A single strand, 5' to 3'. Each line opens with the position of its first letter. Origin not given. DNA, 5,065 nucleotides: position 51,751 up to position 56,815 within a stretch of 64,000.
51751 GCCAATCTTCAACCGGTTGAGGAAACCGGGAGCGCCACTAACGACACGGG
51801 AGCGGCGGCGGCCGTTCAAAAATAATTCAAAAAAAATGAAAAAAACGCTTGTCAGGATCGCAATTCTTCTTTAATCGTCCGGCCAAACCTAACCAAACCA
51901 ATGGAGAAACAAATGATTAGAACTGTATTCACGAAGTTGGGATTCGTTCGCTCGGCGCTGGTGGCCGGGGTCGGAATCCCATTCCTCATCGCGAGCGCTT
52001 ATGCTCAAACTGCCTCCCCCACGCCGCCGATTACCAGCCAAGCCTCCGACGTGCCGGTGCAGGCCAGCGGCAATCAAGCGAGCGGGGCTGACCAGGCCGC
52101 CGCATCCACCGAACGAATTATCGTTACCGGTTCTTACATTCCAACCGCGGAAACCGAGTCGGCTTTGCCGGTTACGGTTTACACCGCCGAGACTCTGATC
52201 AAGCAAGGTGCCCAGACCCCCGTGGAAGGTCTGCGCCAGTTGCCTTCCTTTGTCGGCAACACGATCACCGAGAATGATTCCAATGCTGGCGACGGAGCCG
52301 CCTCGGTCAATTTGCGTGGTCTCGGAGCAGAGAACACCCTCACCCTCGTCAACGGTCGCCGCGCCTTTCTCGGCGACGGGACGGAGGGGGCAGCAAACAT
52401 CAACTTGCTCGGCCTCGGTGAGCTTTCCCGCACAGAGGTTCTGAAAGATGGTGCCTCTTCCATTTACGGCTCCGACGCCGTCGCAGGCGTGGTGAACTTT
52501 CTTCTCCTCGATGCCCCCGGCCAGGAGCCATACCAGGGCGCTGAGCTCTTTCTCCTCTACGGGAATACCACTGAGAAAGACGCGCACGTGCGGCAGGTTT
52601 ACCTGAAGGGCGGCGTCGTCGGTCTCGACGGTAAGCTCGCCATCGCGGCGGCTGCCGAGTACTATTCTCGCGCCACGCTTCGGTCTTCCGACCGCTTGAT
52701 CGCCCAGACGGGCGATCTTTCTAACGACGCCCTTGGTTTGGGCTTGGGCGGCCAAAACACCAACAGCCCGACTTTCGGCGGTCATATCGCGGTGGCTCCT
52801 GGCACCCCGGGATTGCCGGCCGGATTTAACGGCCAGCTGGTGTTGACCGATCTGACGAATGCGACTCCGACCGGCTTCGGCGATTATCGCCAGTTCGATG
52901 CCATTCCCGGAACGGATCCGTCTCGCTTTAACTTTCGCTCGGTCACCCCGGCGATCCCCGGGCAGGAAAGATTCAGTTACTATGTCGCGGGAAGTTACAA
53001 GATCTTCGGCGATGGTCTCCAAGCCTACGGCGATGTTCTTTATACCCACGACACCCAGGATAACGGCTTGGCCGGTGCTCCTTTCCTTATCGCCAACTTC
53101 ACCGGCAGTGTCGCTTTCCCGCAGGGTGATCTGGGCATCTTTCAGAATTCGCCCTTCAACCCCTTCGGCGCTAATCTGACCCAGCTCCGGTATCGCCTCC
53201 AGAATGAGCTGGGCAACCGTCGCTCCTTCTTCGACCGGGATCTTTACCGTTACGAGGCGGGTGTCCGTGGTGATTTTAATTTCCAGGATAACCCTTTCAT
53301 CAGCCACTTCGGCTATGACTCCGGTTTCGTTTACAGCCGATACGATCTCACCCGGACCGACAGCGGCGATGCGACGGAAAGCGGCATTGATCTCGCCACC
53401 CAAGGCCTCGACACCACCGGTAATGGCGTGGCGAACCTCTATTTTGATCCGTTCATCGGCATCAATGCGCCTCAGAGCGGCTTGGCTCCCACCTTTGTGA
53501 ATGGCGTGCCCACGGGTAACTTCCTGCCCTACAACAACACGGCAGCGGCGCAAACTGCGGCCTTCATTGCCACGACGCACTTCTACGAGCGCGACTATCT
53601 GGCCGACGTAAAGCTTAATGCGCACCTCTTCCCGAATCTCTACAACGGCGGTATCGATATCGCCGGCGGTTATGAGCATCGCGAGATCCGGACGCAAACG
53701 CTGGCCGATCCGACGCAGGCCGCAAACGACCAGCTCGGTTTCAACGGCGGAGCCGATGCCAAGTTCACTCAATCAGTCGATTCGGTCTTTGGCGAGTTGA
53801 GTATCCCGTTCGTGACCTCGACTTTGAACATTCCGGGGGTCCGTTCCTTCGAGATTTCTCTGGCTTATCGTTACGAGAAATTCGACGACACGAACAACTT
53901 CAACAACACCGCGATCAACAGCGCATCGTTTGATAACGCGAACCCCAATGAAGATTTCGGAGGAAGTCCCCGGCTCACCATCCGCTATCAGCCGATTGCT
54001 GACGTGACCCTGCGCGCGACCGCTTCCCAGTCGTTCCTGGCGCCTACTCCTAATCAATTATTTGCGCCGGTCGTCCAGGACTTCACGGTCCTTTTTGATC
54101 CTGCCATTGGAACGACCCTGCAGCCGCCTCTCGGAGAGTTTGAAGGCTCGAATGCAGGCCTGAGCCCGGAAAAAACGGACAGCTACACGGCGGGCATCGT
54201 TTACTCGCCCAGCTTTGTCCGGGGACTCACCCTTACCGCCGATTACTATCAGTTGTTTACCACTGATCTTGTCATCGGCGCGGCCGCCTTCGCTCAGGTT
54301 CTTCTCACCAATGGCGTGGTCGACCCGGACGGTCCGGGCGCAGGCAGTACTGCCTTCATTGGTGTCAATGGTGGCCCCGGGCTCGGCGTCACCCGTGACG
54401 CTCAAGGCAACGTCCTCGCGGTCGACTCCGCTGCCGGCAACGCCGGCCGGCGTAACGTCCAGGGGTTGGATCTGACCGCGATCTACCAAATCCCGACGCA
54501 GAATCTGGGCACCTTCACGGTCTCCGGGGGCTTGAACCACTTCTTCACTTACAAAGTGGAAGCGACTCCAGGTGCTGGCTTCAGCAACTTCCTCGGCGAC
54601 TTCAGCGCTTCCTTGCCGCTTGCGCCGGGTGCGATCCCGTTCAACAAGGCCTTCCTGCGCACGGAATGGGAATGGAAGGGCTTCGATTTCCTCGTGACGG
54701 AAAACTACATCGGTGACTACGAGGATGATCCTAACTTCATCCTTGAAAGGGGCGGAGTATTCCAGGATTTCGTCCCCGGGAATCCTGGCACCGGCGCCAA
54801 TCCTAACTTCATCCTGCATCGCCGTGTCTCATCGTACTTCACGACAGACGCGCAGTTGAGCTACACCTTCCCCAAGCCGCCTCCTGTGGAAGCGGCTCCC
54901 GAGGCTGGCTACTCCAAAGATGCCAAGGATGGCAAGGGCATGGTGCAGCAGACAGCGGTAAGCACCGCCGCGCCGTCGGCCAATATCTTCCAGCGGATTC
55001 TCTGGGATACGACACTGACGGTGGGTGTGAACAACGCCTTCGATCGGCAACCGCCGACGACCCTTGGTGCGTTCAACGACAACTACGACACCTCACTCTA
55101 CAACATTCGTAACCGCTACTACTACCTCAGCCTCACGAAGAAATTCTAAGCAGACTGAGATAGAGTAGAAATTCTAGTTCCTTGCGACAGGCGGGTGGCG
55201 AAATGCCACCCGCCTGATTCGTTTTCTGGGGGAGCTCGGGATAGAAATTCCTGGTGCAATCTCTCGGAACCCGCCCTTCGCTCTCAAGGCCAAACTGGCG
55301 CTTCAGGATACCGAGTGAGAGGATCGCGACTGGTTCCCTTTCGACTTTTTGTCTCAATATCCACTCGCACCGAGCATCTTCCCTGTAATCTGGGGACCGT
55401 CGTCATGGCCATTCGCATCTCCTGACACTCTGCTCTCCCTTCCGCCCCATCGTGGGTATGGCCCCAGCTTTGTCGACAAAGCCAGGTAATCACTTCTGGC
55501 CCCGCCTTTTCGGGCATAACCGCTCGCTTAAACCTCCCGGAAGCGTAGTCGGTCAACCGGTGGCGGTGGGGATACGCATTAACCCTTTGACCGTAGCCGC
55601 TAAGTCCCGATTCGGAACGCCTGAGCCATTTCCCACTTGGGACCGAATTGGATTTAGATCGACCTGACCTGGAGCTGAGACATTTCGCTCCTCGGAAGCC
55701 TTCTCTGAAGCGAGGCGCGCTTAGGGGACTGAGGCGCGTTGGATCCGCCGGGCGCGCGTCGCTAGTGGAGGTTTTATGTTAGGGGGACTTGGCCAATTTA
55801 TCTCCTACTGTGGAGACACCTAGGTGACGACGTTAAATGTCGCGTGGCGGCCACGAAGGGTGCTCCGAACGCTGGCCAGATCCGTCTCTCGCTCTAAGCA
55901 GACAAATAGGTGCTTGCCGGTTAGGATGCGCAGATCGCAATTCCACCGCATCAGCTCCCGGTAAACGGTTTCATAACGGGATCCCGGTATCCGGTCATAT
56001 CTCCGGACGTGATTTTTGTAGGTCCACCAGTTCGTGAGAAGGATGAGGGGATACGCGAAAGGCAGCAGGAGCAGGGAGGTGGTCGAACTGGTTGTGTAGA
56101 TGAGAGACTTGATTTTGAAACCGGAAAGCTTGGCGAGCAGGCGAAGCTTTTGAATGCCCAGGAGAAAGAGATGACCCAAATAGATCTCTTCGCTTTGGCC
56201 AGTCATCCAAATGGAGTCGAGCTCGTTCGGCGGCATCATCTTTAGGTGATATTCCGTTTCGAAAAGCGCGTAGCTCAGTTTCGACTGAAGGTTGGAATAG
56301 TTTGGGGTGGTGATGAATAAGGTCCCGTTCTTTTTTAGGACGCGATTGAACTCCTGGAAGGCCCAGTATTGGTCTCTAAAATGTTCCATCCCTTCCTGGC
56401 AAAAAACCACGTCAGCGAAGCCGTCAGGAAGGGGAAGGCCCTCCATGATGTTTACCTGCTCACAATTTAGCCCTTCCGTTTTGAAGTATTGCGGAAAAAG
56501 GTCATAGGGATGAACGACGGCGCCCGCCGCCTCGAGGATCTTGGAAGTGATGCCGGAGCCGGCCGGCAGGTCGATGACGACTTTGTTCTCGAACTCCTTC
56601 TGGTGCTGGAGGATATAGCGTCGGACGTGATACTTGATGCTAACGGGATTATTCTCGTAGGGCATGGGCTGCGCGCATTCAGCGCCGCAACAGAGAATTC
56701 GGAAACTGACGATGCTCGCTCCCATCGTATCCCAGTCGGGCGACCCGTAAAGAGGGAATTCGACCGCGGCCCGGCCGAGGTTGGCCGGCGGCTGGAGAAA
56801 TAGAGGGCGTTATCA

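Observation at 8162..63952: Hyper-abundant dispersed word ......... (core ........): candidate DNA-uptake-signal-like genome signature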

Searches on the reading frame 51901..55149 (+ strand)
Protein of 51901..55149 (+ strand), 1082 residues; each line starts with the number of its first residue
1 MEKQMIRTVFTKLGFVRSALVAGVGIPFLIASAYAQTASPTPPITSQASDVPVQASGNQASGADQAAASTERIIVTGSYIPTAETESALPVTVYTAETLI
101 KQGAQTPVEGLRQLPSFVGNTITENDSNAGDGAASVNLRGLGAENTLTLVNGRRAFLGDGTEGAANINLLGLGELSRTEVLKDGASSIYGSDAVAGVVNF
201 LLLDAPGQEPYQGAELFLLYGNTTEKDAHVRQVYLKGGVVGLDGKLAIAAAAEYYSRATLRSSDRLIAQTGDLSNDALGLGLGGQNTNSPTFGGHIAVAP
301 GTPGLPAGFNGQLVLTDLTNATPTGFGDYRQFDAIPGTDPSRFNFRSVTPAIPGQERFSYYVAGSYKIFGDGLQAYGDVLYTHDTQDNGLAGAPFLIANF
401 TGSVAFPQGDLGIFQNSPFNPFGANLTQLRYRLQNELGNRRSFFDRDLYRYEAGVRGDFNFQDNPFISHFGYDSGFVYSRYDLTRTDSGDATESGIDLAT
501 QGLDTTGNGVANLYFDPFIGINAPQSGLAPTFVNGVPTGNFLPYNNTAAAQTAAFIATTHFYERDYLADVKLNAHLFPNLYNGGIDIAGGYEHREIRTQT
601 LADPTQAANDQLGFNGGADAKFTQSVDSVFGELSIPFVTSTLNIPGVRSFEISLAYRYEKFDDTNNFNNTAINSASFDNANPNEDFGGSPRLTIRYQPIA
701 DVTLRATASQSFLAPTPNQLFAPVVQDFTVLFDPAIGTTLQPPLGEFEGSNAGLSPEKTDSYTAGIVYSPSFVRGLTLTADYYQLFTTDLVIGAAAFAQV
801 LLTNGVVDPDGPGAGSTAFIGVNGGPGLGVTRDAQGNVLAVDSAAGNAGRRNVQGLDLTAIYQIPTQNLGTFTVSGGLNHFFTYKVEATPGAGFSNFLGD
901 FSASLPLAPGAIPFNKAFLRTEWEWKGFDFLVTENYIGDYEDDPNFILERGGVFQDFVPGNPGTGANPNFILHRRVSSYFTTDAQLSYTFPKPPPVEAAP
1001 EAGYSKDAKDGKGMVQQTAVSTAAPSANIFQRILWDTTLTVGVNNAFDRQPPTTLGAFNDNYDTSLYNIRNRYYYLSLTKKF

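Call 13: search_protein_families(library=ncbifam, proteins=[window:51901-55149:+], max_evalue=0.00001)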
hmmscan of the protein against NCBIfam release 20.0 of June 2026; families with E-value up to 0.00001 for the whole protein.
window:51901-55149:+ (1082 aa): 12 families
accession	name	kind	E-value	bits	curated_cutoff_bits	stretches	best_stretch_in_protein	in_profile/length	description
TIGR01785.1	TonB-hemin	subfamily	1.1e-13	50.5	316.85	1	71-201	2-127/677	TonB-dependent heme/hemoglobin receptor family protein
TIGR01779.1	TonB-B12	equivalog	7.6e-13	47.9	599.7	1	60-203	19-154/614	TonB-dependent vitamin B12 receptor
TIGR01786.1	TonB-hemlactrns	subfamily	1.6e-11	43.3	323.75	1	82-201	16-132/719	TonB-dependent hemoglobin/transferrin/lactoferrin family receptor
NF007926.1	PRK10641.1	equivalog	4.4e-10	38.7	836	1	61-201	17-152/617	TonB-dependent vitamin B12 receptor BtuB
NF007478.2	PRK10064.1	equivalog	4.9e-10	38.3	745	1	68-201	28-156/663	catecholate siderophore receptor CirA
NF010010.0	PRK13483.1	equivalog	2.2e-09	35.9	927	1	57-201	20-161/660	ligand-gated channel protein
NF010011.0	PRK13484.1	equivalog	1.2e-08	33.7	1197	1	61-239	21-196/682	IreA family TonB-dependent siderophore receptor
NF010038.0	PRK13513.1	equivalog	1.5e-08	33.6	942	1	53-250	18-210/659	ligand-gated channel protein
NF010051.0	PRK13528.1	subfamily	3.8e-08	32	583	1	67-209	31-177/727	FepA family TonB-dependent siderophore receptor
NF050067.1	TonBEntbctnRecCfrA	equivalog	1.6e-07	30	1200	0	129-202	80-157/698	TonB-dependent ferric enterobactin receptor CfrA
NF010048.1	PRK13524.1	subfamily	2.1e-07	29.8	493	1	54-201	24-174/744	FepA family TonB-dependent siderophore receptor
NF010651.0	PRK14050.1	equivalog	2.9e-06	25.7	884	0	732-791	520-569/730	TonB-dependent siderophore receptor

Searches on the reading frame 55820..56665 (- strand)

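Call 47: search_protein_families(library=pfam, proteins=[window:55820-56665:-], max_evalue=0.001)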
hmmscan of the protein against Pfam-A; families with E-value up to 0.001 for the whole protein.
window:55820-56665:- (281 aa): 5 families
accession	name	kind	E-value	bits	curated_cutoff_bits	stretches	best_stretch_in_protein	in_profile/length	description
PF13489.12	Methyltransf_23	-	2.6e-12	47.2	27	1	22-185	18-161/164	Methyltransferase domain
PF08241.18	Methyltransf_11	-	5.4e-12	46.6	21.2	1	32-118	2-95/95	Methyltransferase domain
PF13847.12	Methyltransf_31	-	2e-06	28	27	1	64-127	54-119/145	Methyltransferase domain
PF13649.12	Methyltransf_25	-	3.6e-06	28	27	1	30-114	1-97/97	Methyltransferase domain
PF05148.21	Methyltransf_8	-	0.00026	21.4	27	1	14-119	60-157/219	Hypothetical methyltransferase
